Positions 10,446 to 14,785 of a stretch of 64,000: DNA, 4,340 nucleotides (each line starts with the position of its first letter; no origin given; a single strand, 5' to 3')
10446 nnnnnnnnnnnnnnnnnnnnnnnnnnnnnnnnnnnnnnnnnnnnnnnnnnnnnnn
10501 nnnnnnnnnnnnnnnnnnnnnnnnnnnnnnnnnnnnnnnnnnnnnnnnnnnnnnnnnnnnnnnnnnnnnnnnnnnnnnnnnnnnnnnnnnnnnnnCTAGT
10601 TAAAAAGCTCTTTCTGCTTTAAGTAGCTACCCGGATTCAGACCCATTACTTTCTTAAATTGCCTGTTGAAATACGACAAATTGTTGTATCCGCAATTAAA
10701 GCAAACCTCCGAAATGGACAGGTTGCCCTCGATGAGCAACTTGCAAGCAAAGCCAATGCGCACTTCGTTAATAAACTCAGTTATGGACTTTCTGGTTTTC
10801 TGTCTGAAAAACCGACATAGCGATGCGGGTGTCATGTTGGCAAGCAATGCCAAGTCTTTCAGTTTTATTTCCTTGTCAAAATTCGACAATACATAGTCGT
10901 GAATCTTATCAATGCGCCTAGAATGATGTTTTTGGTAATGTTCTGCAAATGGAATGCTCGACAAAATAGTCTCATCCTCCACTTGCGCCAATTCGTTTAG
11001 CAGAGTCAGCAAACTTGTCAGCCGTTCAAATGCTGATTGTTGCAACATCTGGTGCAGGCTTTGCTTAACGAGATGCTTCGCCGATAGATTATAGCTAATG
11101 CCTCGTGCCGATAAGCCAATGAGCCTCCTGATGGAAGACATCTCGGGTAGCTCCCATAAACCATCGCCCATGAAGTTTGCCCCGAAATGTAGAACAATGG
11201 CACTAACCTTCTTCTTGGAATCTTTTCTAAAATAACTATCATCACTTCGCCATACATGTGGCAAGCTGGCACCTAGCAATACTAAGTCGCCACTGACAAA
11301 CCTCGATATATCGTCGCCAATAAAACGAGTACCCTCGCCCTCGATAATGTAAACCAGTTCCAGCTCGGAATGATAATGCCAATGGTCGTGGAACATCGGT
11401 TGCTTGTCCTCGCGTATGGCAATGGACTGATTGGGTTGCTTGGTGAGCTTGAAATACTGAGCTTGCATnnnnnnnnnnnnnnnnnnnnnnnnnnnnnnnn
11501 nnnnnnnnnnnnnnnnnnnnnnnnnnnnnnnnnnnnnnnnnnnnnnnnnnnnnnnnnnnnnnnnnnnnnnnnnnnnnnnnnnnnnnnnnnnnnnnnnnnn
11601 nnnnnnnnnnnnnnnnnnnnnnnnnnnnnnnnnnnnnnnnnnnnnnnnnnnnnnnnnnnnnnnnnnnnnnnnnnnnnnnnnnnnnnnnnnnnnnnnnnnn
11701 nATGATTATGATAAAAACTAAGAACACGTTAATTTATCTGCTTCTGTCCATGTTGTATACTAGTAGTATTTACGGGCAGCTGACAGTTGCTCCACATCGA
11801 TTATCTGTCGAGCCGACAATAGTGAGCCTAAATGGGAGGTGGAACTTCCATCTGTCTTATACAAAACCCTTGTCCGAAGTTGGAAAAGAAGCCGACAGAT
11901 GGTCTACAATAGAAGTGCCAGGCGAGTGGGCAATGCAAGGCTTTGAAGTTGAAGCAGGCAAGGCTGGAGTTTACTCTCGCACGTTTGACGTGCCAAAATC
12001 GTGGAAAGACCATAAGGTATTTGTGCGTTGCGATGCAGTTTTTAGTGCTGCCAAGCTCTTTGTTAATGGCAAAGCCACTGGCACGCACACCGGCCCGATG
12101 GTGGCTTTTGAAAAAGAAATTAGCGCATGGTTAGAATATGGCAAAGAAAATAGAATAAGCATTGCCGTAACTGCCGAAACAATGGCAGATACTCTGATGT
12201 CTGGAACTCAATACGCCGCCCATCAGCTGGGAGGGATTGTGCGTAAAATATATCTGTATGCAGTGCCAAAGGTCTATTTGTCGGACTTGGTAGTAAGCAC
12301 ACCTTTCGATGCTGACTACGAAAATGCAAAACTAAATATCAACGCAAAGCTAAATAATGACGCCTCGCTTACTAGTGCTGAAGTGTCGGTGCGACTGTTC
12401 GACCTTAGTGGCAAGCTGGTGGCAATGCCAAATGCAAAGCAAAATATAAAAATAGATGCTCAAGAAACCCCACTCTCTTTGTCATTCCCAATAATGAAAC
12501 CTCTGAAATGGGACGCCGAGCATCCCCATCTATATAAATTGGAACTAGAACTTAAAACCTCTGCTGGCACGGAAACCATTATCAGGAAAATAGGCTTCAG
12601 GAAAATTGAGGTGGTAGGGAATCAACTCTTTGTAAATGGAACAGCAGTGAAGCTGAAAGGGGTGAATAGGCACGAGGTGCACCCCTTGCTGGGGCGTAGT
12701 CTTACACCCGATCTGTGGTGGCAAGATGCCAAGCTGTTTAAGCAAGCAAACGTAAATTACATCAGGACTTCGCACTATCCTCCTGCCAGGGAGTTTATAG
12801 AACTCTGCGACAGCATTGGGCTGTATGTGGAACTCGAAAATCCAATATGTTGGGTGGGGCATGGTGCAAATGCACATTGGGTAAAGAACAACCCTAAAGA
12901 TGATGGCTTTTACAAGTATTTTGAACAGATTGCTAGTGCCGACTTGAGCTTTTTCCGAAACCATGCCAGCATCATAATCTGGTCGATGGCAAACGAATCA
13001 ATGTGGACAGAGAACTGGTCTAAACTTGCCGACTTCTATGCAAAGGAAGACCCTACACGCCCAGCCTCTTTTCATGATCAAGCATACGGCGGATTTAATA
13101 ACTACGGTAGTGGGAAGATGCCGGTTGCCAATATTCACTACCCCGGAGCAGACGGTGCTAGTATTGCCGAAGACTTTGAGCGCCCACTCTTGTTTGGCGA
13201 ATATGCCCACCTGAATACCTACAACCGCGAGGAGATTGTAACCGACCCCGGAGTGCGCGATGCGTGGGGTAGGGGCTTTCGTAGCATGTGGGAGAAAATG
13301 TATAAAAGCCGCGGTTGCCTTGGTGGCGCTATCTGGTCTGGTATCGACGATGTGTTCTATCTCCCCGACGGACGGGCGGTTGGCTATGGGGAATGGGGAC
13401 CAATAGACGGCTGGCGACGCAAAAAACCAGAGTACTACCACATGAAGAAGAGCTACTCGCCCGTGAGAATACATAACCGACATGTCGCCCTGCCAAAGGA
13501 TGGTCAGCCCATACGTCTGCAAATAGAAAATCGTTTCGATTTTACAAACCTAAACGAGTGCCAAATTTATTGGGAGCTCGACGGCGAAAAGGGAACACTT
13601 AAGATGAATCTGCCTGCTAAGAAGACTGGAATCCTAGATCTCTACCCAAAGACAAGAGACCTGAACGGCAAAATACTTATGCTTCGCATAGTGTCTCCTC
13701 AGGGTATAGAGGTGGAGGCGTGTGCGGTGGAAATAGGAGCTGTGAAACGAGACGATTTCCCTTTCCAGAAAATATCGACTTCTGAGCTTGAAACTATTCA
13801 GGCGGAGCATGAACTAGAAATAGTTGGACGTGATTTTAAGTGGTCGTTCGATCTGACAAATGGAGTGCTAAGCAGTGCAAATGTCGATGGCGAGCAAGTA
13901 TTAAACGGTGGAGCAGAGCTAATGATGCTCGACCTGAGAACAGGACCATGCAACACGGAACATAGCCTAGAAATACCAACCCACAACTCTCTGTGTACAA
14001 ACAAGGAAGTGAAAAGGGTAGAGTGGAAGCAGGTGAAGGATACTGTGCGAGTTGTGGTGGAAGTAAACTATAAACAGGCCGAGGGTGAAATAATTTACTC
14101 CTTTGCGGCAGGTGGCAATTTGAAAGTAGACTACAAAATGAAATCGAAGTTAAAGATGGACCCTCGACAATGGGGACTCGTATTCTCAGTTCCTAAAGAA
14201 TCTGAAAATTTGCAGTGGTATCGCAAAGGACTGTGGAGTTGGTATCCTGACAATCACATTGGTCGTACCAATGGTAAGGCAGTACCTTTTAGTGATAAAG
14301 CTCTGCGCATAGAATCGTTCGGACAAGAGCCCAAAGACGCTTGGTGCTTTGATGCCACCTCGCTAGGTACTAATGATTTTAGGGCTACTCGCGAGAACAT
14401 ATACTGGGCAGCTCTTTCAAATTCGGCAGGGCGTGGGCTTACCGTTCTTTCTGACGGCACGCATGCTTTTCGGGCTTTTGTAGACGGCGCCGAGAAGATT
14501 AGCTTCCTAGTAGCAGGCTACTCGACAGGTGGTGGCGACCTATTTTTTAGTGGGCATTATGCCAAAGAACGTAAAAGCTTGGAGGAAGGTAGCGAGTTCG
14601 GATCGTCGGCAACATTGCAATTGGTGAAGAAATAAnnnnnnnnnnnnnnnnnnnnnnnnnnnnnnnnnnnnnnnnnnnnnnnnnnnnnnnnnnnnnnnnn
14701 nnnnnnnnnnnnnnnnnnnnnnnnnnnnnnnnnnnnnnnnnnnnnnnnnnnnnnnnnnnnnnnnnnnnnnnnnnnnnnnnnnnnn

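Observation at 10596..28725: PUL-like locus coupling two GH2 enzymes and SusC/D to a kinase-less oxidative (non-phosphorylative) sugar pathway and a RhaT-type symporter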

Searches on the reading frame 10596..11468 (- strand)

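Call 3: search_protein_families(library=pfam, proteins=[window:10596-11468:-])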
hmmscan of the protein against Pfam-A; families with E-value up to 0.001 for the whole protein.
window:10596-11468:- (290 aa): 4 families
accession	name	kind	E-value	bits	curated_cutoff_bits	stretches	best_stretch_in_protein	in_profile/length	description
PF12833.13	HTH_18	-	9.9e-22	77.5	33.6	1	207-285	2-80/80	Helix-turn-helix domain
PF00165.29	HTH_AraC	-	3.2e-13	49.9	26.6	1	248-284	7-42/42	Bacterial regulatory helix-turn-helix proteins, AraC family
PF07883.17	Cupin_2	-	3.6e-05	23.8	27.2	1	29-76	12-59/70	Cupin domain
PF02311.25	AraC_binding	-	0.00075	19.7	21.1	0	22-77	10-65/135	AraC-like ligand binding domain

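Call 4: search_protein_families(library=ncbifam, proteins=[window:10596-11468:-])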
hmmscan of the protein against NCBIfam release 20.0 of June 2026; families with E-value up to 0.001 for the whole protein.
window:10596-11468:- (290 aa): 27 families (the best 25 are shown)
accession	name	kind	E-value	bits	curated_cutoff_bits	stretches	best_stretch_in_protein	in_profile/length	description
NF047455.1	TF_Staph_AryK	equivalog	1.3e-18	66.6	850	1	29-286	16-259/759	transcriptional regulator AryK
NF007860.0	PRK10572.1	equivalog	2.3e-17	62.8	208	1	176-287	175-286/292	arabinose operon transcriptional regulator AraC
NF049932.1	TranspRegBtr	equivalog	4.4e-17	61.8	900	1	160-286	139-266/531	bacillibactin transport transcriptional regulator Btr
TIGR04094.1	adjacent_YSIRK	equivalog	5.1e-17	61.9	200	1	175-282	276-382/383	YSIRK-targeted surface antigen transcriptional regulator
NF007633.0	PRK10296.1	equivalog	3.1e-13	49.9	264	1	143-285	139-274/280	transcriptional regulator ChbR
NF047788.1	TransRegPocR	equivalog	3.1e-13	49.6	500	1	171-285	176-290/296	transcriptional regulator PocR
NF010025.2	PRK13500.1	equivalog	7e-13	48.8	525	1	11-285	15-277/282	HTH-type transcriptional activator RhaR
NF010026.0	PRK13501.1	equivalog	7.7e-13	48.3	363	1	183-284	175-276/290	HTH-type transcriptional activator RhaR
NF006902.0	PRK09393.1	equivalog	1.9e-12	47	425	1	179-285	215-321/327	transcriptional regulator FtrA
NF007693.0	PRK10371.1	equivalog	3.8e-12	46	253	1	177-284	191-298/309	transcriptional regulator MelR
NF010028.0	PRK13503.1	equivalog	1.7e-11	44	288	1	129-284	119-271/278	HTH-type transcriptional activator RhaS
NF052534.1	RzbtTranRegRhrA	equivalog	4e-11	42.7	500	1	178-283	201-308/312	rhizobactin biosynthesis transcriptional regulator RhrA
NF012144.2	ramA_TF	equivalog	4.2e-11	43.2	180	1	185-286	6-107/108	RamA family antibiotic efflux transcriptional regulator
NF010027.0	PRK13502.1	equivalog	7.5e-11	42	384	1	198-282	190-274/282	HTH-type transcriptional activator RhaR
NF007243.0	PRK09685.1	equivalog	1.8e-10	40.8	199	1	124-285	139-301/303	transcriptional regulator FeaR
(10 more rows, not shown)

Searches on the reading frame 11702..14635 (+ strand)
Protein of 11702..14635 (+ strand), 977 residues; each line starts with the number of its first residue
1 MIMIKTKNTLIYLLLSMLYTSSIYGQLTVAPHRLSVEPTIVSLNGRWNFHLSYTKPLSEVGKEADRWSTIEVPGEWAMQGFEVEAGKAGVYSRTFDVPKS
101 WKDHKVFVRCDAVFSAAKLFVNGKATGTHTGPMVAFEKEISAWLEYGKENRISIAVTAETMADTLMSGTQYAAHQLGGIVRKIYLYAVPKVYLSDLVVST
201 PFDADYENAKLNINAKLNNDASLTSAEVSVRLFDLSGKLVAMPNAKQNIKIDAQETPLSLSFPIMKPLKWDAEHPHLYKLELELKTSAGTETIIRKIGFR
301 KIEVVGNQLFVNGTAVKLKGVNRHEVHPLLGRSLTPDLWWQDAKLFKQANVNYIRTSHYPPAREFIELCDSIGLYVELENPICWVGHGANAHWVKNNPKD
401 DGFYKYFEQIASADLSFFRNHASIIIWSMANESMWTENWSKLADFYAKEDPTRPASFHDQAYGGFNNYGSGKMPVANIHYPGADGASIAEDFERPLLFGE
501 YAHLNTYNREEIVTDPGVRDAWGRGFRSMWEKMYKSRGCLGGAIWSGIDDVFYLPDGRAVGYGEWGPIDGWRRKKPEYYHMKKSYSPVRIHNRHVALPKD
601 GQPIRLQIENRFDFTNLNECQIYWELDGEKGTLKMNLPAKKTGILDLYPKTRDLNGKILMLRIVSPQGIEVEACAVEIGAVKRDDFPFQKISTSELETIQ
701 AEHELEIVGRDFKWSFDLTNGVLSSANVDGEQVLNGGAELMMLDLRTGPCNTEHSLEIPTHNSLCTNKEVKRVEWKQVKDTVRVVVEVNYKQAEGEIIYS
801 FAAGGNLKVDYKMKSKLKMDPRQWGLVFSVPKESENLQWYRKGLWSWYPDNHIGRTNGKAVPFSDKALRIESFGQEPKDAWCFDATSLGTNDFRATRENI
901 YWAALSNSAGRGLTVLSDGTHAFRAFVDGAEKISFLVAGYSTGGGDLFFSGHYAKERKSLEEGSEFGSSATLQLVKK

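Call 3: search_protein_families(library=pfam, proteins=[window:11702-14635:+])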
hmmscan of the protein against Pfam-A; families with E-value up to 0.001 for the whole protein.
window:11702-14635:+ (977 aa): 6 families
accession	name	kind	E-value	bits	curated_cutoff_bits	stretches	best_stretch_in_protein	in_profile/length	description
PF02836.23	Glyco_hydro_2_C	-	4.9e-38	131.4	21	1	302-461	1-164/302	Glycosyl hydrolases family 2, TIM barrel domain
PF02837.24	Glyco_hydro_2_N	-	1.5e-18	67.7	28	1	41-189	2-169/169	Glycosyl hydrolases family 2, sugar binding domain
PF00703.27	Glyco_hydro_2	-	1.2e-14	55.5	23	1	191-300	1-109/109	Glycosyl hydrolases family 2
PF02929.23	Bgal_small_N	-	1.2e-10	41.9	25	1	709-854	2-144/248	Beta galactosidase small chain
PF16353.11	LacZ_4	-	0.00028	21.6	27.3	0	606-649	1-49/87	Beta-galactosidase, domain 4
PF22666.2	Glyco_hydro_2_N2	-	0.00088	19.8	27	0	88-160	49-121/167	Glycosyl hydrolase 2 galactose-binding domain-like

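Call 4: search_protein_families(library=ncbifam, proteins=[window:11702-14635:+])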
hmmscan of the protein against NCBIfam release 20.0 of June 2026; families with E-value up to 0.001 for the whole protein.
window:11702-14635:+ (977 aa): 11 families
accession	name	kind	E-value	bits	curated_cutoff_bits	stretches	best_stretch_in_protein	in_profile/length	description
NF052611.1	beta_gal_Bga2A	equivalog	2.3e-97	327.1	999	3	87-503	113-529/1007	beta-galactosidase, LacZ type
NF007666.0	PRK10340.1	equivalog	3.1e-88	296.8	1284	2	41-455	42-472/1030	beta-galactosidase subunit alpha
NF041100.1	betagal_LacZ_Ttogales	equivalog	2e-80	270.8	2000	1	41-851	38-867/1090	beta-galactosidase LacZ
NF007074.0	PRK09525.1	subfamily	1.4e-71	241.5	1221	2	40-457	52-487/1027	beta-galactosidase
NF049891.1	Bet1-4galacdseBT4156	equivalog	4e-59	200.4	1700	1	59-634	36-589/946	exo-beta-1,4-galactosidase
NF007538.0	PRK10150.1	equivalog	4.2e-49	167.4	544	1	40-457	12-450/607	beta-glucuronidase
NF041462.1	GalA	equivalog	1.1e-47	162.6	900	1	87-549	82-534/763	beta-galactosidase GalA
NF050095.1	BetGlucuronLacZ4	equivalog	1.7e-46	158.6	950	1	36-456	12-436/666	beta-glucuronidase LacZ4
NF041463.1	GalB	equivalog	7e-38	130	900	1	65-458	98-511/869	beta-galactosidase GalB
NF049890.1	Bet1-4galacdseBT4151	equivalog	3e-34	118.1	1500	1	89-453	109-472/952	exo-beta-1,4-galactosidase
NF049877.1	GlucurArabfur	equivalog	1.3e-18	66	1800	1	39-452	368-790/1400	beta-d-glucuronidase/beta-L-arabinofuranosidase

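Call 39: search_solved_structures(query=window:11702-14635:+, max_evalue=1e-40)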
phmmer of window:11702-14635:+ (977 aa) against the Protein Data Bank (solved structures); distinct sequences matched with E-value up to 1e-40: 6.
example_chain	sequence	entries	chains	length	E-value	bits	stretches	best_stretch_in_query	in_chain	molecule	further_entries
9m0e_A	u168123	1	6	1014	9e-56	192.6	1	83-861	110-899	Beta-galactosidase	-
3bga_A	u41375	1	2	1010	3.4e-55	190.7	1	87-850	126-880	Beta-galactosidase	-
3dec_A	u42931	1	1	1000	3.3e-53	184.1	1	86-633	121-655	Beta-galactosidase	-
6s6z_A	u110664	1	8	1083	1.6e-52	181.8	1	40-850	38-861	Beta-galactosidase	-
6sd0_A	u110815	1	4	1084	1.7e-52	181.7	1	40-850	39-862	Beta-galactosidase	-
5t98_A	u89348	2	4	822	2.2e-43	151.6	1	32-492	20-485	Glycoside Hydrolase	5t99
